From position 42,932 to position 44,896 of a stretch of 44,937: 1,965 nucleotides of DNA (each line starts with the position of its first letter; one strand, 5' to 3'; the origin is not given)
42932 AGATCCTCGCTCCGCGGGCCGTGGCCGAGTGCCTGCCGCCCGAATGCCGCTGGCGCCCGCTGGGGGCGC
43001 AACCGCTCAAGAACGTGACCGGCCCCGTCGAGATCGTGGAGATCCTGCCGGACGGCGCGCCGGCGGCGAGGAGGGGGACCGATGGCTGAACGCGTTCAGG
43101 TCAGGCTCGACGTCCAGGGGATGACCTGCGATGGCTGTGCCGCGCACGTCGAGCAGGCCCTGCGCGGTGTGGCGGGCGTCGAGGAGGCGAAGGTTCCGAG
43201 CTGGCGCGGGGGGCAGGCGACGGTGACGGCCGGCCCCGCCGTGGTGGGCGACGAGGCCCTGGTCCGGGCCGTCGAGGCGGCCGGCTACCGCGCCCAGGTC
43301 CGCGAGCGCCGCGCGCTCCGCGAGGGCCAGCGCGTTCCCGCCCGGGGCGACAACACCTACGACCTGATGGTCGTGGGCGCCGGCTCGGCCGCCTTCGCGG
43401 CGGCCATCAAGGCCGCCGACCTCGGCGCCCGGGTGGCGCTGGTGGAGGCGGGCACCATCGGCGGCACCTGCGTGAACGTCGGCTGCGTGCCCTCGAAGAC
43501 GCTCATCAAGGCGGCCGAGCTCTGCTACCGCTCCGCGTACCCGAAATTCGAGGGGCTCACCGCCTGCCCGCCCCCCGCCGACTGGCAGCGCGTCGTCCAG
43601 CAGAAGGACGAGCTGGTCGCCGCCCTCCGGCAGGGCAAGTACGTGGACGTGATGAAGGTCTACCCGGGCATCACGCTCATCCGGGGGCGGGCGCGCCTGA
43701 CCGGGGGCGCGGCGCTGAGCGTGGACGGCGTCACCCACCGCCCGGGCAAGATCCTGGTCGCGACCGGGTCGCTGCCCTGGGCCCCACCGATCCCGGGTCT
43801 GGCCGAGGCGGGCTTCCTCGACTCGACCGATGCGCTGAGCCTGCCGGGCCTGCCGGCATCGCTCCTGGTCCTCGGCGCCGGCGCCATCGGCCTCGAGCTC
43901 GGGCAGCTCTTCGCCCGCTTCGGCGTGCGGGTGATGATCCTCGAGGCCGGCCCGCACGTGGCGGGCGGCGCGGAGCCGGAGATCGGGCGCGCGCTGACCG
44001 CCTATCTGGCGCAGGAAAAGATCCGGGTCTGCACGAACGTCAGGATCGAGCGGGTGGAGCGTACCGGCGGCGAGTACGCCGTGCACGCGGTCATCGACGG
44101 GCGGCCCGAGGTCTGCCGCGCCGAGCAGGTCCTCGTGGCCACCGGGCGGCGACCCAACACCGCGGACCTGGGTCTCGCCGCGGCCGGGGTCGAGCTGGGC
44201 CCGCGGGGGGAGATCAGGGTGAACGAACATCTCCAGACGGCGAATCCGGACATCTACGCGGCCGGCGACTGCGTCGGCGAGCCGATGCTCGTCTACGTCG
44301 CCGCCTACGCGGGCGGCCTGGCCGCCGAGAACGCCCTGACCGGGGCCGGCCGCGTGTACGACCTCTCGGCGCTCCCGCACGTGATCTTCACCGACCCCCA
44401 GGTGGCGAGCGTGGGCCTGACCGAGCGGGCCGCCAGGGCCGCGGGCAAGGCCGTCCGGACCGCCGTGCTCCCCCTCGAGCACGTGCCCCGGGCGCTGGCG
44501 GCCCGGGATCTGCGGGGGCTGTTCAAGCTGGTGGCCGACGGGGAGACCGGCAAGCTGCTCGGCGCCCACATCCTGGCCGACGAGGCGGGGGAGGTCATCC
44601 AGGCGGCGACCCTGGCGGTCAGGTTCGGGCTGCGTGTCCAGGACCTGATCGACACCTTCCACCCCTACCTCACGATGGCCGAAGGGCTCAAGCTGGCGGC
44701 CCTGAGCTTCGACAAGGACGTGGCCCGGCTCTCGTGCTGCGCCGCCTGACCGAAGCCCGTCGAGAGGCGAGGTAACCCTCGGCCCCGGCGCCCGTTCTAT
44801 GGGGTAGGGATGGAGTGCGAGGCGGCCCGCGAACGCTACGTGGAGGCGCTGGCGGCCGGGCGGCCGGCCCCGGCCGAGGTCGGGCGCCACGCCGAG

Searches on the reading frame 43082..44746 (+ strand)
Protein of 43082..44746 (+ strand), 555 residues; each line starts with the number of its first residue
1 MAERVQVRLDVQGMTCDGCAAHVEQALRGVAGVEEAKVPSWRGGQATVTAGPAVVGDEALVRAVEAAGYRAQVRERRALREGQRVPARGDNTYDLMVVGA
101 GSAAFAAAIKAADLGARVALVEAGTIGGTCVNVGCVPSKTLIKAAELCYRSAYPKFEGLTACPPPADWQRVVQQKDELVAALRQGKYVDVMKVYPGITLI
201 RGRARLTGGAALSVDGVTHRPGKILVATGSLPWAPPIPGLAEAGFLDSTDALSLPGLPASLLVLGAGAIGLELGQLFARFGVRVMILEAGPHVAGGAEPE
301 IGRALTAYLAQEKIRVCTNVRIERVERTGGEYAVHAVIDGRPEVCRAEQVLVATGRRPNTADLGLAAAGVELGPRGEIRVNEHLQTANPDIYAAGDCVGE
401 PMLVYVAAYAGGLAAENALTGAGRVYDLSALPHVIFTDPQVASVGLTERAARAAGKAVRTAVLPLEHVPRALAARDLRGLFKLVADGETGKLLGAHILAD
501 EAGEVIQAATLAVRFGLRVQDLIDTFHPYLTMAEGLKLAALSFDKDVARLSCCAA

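Call 65: search_protein_families(library=pfam, max_evalue=0.001, proteins=[window:43082-44746:+])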
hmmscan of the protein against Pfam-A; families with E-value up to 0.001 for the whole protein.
window:43082-44746:+ (555 aa): 10 families
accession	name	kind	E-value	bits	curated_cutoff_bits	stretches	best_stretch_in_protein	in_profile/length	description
PF07992.20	Pyr_redox_2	-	1.6e-64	218.6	26.1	1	93-411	1-291/291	Pyridine nucleotide-disulphide oxidoreductase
PF02852.28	Pyr_redox_dim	-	4.7e-32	110.9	25.3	1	432-539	2-109/110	Pyridine nucleotide-disulphide oxidoreductase, dimerisation domain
PF00070.33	Pyr_redox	-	1.5e-14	54.7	22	1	261-331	2-72/82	Pyridine nucleotide-disulphide oxidoreductase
PF00403.32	HMA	-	8.1e-10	39.4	24.8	1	9-69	2-61/62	Heavy-metal-associated domain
PF13738.12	Pyr_redox_3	-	1.8e-09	37.7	30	0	299-395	212-305/305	Pyridine nucleotide-disulphide oxidoreductase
PF12831.13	FAD_oxidored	-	3.4e-08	33.6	27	1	94-138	1-46/416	FAD dependent oxidoreductase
PF01134.28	GIDA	-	4.3e-05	23.2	22.1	1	94-145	1-50/391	Glucose inhibited division protein A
PF03486.20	HI0933_like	-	5.5e-05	23.2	50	0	94-125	2-33/244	HI0933-like protein Rossmann domain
PF13450.12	NAD_binding_8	-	9e-05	23.1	21.9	0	263-297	1-35/68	NAD(P)-binding Rossmann-like domain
PF01266.30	DAO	-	0.00058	19.9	27.9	0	94-132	1-42/353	FAD dependent oxidoreductase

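Call 68: search_protein_families(library=ncbifam, max_evalue=0.00001, proteins=[window:43082-44746:+])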
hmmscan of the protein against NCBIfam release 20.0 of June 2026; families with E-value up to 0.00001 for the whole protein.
window:43082-44746:+ (555 aa): 59 families (the best 25 are shown)
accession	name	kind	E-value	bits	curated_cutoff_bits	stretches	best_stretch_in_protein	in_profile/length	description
TIGR02053.1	MerA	equivalog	2.3e-168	561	454.45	1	93-554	1-464/465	mercury(II) reductase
NF010311.1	PRK13748.1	subfamily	1.1e-155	519.7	600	1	8-554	2-559/560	mercury(II) reductase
TIGR01350.1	lipoamide_DH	equivalog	4.8e-113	378.3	408.8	1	93-544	2-455/461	dihydrolipoyl dehydrogenase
NF004991.0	PRK06370.1-3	subfamily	5.2e-103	345.3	620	1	89-546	32-490/509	FAD-containing oxidoreductase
NF004992.0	PRK06370.1-4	equivalog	1.2e-86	291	629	1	91-533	3-445/459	FAD-containing oxidoreductase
NF004776.0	PRK06116.1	equivalog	6.5e-83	279.2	480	1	91-528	3-438/450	glutathione-disulfide reductase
NF004943.0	PRK06292.2-1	equivalog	1.7e-80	271.1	432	1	92-543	3-455/456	dihydrolipoyl dehydrogenase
NF004946.0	PRK06292.2-4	subfamily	2.7e-79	267.2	634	1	91-538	2-465/487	dihydrolipoyl dehydrogenase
NF004947.0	PRK06292.2-5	equivalog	8e-79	265.7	592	1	91-539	2-454/474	dihydrolipoyl dehydrogenase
NF005884.0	PRK07846.1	equivalog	1.2e-75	254.9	501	1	91-524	2-431/454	mycothione reductase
NF040477.1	chlor_oxi_RclA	equivalog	1.9e-75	254.2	740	1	91-536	2-433/441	reactive chlorine resistance oxidoreductase RclA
NF003585.0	PRK05249.1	equivalog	1.7e-74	251.1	465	1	91-542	5-456/464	Si-specific NAD(P)(+) transhydrogenase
NF004939.0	PRK06292.1-1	equivalog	4.4e-74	249.9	435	1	92-541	5-456/476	dihydrolipoyl dehydrogenase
TIGR01424.1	gluta_reduc_2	equivalog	1.4e-73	248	606.05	1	93-534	3-440/446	glutathione-disulfide reductase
NF005572.0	PRK07251.1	equivalog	1.5e-73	248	537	1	92-536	3-432/438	FAD-containing oxidoreductase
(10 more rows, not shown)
